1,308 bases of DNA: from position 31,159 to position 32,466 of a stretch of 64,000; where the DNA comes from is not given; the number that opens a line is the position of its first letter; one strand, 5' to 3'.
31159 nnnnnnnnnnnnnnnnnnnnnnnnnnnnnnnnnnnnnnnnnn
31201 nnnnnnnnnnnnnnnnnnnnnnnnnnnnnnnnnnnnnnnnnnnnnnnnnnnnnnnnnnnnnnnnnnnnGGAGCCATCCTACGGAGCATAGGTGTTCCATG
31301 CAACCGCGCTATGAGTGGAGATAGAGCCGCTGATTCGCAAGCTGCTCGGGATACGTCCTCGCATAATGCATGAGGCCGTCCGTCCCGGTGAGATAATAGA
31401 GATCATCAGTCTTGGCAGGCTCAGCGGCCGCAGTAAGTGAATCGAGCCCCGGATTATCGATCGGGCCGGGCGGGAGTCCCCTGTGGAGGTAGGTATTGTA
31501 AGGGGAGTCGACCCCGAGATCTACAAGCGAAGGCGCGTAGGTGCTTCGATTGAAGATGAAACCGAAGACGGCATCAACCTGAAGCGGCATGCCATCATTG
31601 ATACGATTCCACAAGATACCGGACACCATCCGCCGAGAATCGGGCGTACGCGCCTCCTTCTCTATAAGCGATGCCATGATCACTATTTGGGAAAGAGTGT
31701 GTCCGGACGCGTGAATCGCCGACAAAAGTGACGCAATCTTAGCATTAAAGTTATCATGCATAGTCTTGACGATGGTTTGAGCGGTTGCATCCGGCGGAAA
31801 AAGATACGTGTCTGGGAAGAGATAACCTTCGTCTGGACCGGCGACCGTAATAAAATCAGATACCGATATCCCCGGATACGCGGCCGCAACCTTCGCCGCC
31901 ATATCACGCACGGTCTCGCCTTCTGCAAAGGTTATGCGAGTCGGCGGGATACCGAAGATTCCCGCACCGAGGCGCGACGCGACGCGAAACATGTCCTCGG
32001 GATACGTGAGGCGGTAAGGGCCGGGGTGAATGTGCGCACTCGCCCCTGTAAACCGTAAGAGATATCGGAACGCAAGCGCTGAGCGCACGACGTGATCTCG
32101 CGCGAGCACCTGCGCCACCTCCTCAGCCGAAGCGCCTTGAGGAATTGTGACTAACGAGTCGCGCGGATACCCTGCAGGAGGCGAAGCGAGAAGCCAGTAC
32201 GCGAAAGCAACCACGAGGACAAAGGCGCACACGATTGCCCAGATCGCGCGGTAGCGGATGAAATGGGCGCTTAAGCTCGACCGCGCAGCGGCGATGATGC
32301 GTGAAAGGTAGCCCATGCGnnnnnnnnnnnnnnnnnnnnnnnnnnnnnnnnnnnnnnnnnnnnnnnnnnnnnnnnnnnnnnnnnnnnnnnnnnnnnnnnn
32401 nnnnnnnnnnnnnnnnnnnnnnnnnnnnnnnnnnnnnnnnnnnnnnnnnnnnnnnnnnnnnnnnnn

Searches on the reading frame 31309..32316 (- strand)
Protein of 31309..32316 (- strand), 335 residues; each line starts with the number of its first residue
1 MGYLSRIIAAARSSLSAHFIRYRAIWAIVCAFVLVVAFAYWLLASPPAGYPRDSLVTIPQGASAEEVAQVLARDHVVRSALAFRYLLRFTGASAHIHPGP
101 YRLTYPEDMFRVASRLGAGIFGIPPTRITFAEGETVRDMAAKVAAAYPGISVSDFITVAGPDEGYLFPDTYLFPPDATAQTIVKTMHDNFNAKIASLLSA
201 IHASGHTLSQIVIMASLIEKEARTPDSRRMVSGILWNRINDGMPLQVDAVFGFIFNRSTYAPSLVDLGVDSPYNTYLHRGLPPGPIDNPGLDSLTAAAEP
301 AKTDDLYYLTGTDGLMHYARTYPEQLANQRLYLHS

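Call 99: search_protein_families(library=pfam, proteins=[window:31309-32316:-], max_evalue=0.001)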
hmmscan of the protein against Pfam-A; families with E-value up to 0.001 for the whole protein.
window:31309-32316:- (335 aa): 1 family
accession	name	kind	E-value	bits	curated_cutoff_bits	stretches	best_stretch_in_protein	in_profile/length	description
PF02618.21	YceG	-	1.1e-70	238.7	32.4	1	56-330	1-274/275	YceG-like family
